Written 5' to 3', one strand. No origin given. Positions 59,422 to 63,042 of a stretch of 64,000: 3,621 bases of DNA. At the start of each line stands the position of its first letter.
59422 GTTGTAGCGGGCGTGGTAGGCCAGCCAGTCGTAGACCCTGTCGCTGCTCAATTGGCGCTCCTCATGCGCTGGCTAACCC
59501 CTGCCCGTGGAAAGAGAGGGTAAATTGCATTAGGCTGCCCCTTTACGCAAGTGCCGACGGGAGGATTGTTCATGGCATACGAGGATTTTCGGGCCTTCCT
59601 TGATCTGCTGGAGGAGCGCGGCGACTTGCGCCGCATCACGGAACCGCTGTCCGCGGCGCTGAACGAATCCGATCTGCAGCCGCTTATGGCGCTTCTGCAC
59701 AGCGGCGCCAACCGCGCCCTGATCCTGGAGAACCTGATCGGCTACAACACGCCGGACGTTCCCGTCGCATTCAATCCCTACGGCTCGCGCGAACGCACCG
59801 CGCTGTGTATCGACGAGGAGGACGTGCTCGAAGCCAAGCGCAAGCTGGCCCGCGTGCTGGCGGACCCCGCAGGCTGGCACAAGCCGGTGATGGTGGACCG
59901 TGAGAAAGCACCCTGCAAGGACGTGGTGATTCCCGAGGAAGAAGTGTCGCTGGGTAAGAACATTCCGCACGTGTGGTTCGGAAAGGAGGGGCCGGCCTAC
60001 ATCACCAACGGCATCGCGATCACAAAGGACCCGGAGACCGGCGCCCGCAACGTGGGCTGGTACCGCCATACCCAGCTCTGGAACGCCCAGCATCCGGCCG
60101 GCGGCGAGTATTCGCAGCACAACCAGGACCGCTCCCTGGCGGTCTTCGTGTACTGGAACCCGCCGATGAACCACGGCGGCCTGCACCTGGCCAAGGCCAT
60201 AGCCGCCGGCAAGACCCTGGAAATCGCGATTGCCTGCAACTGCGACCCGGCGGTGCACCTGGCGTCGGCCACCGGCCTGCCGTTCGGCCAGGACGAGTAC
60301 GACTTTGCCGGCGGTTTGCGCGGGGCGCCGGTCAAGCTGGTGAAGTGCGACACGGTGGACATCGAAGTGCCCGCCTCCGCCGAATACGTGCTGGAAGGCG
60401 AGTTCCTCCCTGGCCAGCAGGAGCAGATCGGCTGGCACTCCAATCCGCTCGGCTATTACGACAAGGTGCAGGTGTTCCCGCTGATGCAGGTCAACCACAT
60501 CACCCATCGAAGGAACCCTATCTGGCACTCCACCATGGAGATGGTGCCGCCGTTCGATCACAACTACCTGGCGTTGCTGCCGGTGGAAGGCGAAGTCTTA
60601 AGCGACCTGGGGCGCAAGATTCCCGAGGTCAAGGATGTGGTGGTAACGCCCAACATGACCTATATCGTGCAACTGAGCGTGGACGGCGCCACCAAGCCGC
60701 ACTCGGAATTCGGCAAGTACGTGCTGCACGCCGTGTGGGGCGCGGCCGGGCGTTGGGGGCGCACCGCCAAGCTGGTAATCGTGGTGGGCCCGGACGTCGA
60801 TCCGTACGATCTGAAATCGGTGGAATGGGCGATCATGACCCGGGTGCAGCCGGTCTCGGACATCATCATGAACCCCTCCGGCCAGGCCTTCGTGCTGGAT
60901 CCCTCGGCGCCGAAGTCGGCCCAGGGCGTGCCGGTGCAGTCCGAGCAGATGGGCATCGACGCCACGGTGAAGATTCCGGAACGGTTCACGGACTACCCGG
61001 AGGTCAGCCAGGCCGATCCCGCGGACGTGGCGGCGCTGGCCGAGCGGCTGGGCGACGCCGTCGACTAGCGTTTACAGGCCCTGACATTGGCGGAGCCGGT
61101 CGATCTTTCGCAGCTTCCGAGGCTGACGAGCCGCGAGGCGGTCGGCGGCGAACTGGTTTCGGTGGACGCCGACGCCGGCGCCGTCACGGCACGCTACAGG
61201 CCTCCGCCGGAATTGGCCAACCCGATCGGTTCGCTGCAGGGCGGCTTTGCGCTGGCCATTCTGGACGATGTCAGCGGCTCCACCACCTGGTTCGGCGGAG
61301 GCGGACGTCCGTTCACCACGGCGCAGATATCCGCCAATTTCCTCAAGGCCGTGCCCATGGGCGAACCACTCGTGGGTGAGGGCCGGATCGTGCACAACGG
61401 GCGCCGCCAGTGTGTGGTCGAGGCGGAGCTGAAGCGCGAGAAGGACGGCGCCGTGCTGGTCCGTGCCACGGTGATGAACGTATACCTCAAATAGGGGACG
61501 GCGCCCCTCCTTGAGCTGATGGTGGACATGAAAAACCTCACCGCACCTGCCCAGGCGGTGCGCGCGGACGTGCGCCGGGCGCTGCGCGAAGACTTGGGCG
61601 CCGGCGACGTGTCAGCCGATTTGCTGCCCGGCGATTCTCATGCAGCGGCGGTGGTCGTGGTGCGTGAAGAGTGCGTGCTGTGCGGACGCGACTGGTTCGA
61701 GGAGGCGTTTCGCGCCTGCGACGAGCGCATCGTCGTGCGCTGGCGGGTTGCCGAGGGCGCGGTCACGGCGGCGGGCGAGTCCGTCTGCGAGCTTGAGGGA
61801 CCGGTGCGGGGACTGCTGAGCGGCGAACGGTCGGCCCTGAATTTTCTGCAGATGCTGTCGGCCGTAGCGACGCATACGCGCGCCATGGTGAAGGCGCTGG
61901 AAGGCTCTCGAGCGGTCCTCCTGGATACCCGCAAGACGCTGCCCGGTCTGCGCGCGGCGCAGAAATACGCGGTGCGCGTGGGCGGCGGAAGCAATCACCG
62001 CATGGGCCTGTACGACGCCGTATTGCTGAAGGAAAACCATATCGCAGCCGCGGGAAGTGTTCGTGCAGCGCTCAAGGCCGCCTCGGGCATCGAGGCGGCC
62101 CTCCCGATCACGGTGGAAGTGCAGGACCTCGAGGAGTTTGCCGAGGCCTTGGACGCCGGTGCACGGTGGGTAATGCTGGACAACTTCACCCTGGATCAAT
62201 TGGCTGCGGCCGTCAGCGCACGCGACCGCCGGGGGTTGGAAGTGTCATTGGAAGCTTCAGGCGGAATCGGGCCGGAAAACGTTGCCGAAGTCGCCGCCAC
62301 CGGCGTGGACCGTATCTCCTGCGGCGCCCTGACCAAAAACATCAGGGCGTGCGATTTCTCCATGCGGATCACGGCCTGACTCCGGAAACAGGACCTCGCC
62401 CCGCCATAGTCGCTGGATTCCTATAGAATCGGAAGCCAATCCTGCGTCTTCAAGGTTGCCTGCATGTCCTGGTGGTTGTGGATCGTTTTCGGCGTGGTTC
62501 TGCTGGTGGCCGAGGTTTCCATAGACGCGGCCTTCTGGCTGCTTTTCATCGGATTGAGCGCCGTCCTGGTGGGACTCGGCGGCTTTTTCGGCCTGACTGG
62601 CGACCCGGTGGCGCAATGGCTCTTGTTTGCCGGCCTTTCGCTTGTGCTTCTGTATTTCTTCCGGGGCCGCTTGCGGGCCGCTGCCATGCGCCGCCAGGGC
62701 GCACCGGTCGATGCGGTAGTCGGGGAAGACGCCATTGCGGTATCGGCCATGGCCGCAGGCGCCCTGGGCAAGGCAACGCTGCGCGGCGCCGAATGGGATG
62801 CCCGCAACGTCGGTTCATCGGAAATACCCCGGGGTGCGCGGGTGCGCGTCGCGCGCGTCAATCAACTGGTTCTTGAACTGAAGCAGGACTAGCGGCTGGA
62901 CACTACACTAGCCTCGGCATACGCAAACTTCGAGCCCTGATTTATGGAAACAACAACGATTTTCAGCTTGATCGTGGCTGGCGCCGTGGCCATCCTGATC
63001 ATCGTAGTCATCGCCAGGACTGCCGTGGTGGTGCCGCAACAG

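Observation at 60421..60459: UbiD-family protein in which the canonical acidic E..(E/D) catalytic motif is not recognisable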

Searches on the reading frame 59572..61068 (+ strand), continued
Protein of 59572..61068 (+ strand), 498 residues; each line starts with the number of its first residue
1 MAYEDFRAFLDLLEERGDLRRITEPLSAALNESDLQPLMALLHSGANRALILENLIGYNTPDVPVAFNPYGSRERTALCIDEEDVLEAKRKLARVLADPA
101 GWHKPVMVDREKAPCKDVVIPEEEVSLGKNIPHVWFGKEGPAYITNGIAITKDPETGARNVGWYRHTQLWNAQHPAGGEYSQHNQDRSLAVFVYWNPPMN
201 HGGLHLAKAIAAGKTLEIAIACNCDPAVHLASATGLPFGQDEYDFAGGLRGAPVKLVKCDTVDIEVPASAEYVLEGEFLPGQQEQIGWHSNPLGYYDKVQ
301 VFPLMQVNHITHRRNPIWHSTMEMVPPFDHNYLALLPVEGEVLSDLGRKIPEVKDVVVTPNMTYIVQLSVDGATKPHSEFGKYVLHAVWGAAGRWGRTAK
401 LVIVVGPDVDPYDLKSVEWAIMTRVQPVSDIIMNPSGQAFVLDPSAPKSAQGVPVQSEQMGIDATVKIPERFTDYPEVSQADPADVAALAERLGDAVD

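Call 50: fold_search(model_id=the predicted structure, library=pdb)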
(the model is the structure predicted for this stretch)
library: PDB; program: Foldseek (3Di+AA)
matches with E <= 10: 523; with E <= 0.001: 103
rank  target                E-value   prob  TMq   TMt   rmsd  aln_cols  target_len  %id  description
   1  5m1d_A                5.7e-36  1.00  0.72  0.76   9.7       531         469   27  Crystal structure of N-terminally tagged UbiD from E. coli reconstituted with prFMN cofactor (released 2017-01-11)
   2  6h6v_A                1.8e-35  1.00  0.72  0.80   6.8       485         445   27  Structure of the UbiD-class enzyme HmfF from Pelotomaculum thermopropionicum in complex with FMN (released 2019-02-27)
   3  5m1d_B                2.1e-35  1.00  0.74  0.79   9.0       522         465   27  Crystal structure of N-terminally tagged UbiD from E. coli reconstituted with prFMN cofactor (released 2017-01-11)
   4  5m1c_B                2.6e-35  1.00  0.70  0.76   3.0       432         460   31  Crystal structure of N-terminally tagged apo-UbiD from E. coli (released 2017-01-11)
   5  7ae5_E                2.8e-35  1.00  0.71  0.75   9.1       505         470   26  Structure of Sedimentibacter hydroxybenzoicus vanillic acid decarboxylase (ShVdcCD) in open form (released 2021-08-25)
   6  6h6v_F                3.7e-35  1.00  0.71  0.79  10.0       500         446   28  Structure of the UbiD-class enzyme HmfF from Pelotomaculum thermopropionicum in complex with FMN (released 2019-02-27)
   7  6h6v_D                5.2e-35  1.00  0.71  0.79   6.9       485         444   27  Structure of the UbiD-class enzyme HmfF from Pelotomaculum thermopropionicum in complex with FMN (released 2019-02-27)
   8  7ae7_F                5.6e-35  1.00  0.71  0.75   7.7       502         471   26  Structure of Sedimentibacter hydroxybenzoicus vanillic acid decarboxylase (ShVdcCD) in open form, with truncated ShVdc (released 2021-08-25)
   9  7ae7_A                8.9e-35  1.00  0.72  0.76  10.5       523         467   26  Structure of Sedimentibacter hydroxybenzoicus vanillic acid decarboxylase (ShVdcCD) in open form, with truncated ShVdc (released 2021-08-25)
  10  6h6x_B                1.1e-34  1.00  0.72  0.83   2.9       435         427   29  Structure of an evolved dimeric form of the UbiD-class enzyme HmfF from Pelotomaculum thermopropionicum in complex wit (released 2019-02-27)
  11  7ae5_B                1.3e-34  1.00  0.71  0.76   9.0       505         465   26  Structure of Sedimentibacter hydroxybenzoicus vanillic acid decarboxylase (ShVdcCD) in open form (released 2021-08-25)
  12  5m1d_C                1.4e-34  1.00  0.72  0.78   9.8       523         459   27  Crystal structure of N-terminally tagged UbiD from E. coli reconstituted with prFMN cofactor (released 2017-01-11)
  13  6h6x_A                2.1e-34  1.00  0.72  0.83  10.4       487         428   28  Structure of an evolved dimeric form of the UbiD-class enzyme HmfF from Pelotomaculum thermopropionicum in complex wit (released 2019-02-27)
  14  7ae5_D                2.9e-34  1.00  0.72  0.75   9.0       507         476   27  Structure of Sedimentibacter hydroxybenzoicus vanillic acid decarboxylase (ShVdcCD) in open form (released 2021-08-25)
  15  7ae5_A                3.4e-34  1.00  0.71  0.76   9.0       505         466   26  Structure of Sedimentibacter hydroxybenzoicus vanillic acid decarboxylase (ShVdcCD) in open form (released 2021-08-25)
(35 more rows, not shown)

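Call 58: search_dna_similar(query=window:59572-61065:+, collection=plasmids, mode=protein, max_rows=25, max_evalue=1e-20)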
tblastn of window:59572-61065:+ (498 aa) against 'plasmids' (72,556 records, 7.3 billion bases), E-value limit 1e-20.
Records with a match: 349; places in all: 380; records where one place covers at least 80% of the query: 219.
Best place of each record, by identity: <60% 349.
By first word of the organism name: Sinorhizobium 125; Agrobacterium 23; Paracoccus 15; Pantoea 13; Ensifer 12; Paraburkholderia 12; Escherichia 11; Rhizobium 11; Streptomyces 10; Caballeronia 9; and 45 more.
By predicted mobility (MOB-suite, as given by PLSDB): non-mobilizable 181; conjugative 88; mobilizable 80.
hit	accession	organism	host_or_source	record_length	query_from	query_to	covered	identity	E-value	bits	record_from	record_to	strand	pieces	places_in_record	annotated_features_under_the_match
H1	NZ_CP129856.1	Klebsiella pneumoniae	Homo sapiens,whole organism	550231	1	489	98%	31.3%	1e-42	169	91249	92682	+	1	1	ubiD: 4-hydroxy-3-polyprenylbenzoate decarboxylase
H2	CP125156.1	Klebsiella pneumoniae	-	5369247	1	489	98%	31.3%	1e-42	169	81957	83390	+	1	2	ubiD: 4-hydroxy-3-polyprenylbenzoate decarboxylase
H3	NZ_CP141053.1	Paracoccus denitrificans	-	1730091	2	497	100%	30.6%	5e-21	104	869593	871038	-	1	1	none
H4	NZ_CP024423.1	Paracoccus yeei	Homo sapiens,single cell,skin swab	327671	3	484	97%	30.9%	9e-27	122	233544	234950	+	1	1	UbiD family decarboxylase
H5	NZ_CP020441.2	Paracoccus yeei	Homo sapiens,Urine suprapubic aspirate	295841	3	484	97%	30.6%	1e-25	119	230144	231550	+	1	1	UbiD family decarboxylase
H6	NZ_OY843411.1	Escherichia coli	hen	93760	1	469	94%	31.4%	9e-43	170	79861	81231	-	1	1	ubiD: 4-hydroxy-3-polyprenylbenzoate decarboxylase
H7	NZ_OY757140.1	Escherichia coli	hen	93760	1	469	94%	31.4%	9e-43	170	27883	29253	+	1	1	ubiD: 4-hydroxy-3-polyprenylbenzoate decarboxylase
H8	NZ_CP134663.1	Escherichia coli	Larus michahellis,bacteria,cloaca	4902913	1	469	94%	31.4%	6e-42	167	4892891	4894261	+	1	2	none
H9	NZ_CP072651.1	Serratia symbiotica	Aphis fabae,Whole organism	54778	1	469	94%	31.3%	3e-42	168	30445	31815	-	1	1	ubiD: 4-hydroxy-3-polyprenylbenzoate decarboxylase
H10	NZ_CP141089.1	Escherichia coli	Homo sapiens,Infected Human Urine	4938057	1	469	94%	31.2%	6e-42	167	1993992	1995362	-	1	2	none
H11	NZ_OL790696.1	Escherichia coli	-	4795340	1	469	94%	31.2%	1e-41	167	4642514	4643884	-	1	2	none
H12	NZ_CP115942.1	Ralstonia syzygii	Musa sp.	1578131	1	469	94%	31.2%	6e-34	144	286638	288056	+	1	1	none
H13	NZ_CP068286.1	Ralstonia syzygii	Musa balbisiana cultivar Kepok,banana ...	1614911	1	469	94%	31.2%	6e-34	144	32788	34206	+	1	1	record has no annotation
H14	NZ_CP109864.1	Paracoccus aminovorans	bacteria,human fecal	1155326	2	484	97%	30.3%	3e-25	117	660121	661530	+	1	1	record has no annotation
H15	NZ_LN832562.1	Paracoccus aminovorans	-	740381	2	484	97%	30.1%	3e-25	117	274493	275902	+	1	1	UbiD family decarboxylase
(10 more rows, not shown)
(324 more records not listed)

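Call 66: find_encoding_contigs(protein=P0124, flank=7000, max_places=3)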
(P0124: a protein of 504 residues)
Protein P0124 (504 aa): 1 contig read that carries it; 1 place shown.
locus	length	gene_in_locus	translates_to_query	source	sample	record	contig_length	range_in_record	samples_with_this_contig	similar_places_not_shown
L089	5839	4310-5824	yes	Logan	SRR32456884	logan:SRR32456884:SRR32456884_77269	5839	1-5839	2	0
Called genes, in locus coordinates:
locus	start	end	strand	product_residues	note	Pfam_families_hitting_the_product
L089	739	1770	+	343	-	PF03480:DctP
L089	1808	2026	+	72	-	-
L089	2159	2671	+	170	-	PF04290:DctQ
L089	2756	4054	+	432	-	PF06808:DctM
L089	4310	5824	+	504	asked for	PF20695:UbiD_N (weak), PF01977:UbiD, PF20696:UbiD_C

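Call 67: find_encoding_contigs(protein=P0125, flank=7000, max_places=3)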
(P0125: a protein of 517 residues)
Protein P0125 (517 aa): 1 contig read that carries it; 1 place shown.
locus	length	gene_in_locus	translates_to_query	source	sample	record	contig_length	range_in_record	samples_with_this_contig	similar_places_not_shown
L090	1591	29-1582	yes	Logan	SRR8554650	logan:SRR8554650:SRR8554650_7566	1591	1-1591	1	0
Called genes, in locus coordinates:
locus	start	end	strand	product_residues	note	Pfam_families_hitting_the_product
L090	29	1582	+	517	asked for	PF20695:UbiD_N, PF01977:UbiD, PF20696:UbiD_C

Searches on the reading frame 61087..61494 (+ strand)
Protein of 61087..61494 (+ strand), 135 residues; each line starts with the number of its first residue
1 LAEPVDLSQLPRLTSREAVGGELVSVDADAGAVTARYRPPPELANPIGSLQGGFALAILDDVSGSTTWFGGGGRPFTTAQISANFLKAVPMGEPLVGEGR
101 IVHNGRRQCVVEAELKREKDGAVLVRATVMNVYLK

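Call 8: search_protein_families(library=pfam, proteins=[window:61087-61494:+], max_evalue=0.001)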
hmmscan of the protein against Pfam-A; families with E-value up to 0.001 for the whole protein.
window:61087-61494:+ (135 aa): 2 families
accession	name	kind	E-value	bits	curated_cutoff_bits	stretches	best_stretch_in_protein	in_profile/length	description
PF03061.28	4HBT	-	2.7e-13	50.5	20.6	1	48-121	2-76/79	Thioesterase superfamily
PF13622.12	4HBT_3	-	9.3e-08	32.7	24.3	1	45-130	6-81/83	Acyl-CoA thioesterase N-terminal domain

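Call 54: search_protein_families(library=ncbifam, proteins=[window:61087-61494:+], max_evalue=0.00001)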
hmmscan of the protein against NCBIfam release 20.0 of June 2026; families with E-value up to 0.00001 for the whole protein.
window:61087-61494:+ (135 aa): 1 family
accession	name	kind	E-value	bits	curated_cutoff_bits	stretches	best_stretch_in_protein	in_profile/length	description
TIGR00369.1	unchar_dom_1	domain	2.8e-09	37.1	36.6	1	27-122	12-107/117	hotdog fold thioesterase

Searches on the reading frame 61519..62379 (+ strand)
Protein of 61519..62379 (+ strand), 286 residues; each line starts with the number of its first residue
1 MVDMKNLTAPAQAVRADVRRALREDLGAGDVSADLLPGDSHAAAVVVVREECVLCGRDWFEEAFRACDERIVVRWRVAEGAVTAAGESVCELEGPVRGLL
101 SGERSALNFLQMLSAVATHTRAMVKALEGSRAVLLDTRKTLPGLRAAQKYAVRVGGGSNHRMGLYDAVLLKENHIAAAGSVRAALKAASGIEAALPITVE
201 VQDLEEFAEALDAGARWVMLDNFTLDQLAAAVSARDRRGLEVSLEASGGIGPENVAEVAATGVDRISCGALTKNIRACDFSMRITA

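Call 8: search_protein_families(library=pfam, proteins=[window:61519-62379:+], max_evalue=0.001)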
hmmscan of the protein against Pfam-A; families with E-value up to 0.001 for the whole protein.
window:61519-62379:+ (286 aa): 2 families
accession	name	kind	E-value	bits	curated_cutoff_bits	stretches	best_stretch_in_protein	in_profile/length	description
PF01729.25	QRPTase_C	-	2.3e-57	193.9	23.1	1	116-283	1-169/169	Quinolinate phosphoribosyl transferase, C-terminal domain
PF02749.22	QRPTase_N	-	5.3e-19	68.7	27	1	31-114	2-82/82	Quinolinate phosphoribosyl transferase, N-terminal domain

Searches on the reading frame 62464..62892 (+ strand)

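Call 8: search_protein_families(library=pfam, proteins=[window:62464-62892:+], max_evalue=0.001)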
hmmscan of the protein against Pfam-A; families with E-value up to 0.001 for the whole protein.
window:62464-62892:+ (142 aa): 1 family
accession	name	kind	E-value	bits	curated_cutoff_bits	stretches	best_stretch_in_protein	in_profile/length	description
PF01957.25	NfeD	-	7.9e-09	36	29.1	1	82-137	1-53/57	NfeD-like C-terminal, partner-binding domain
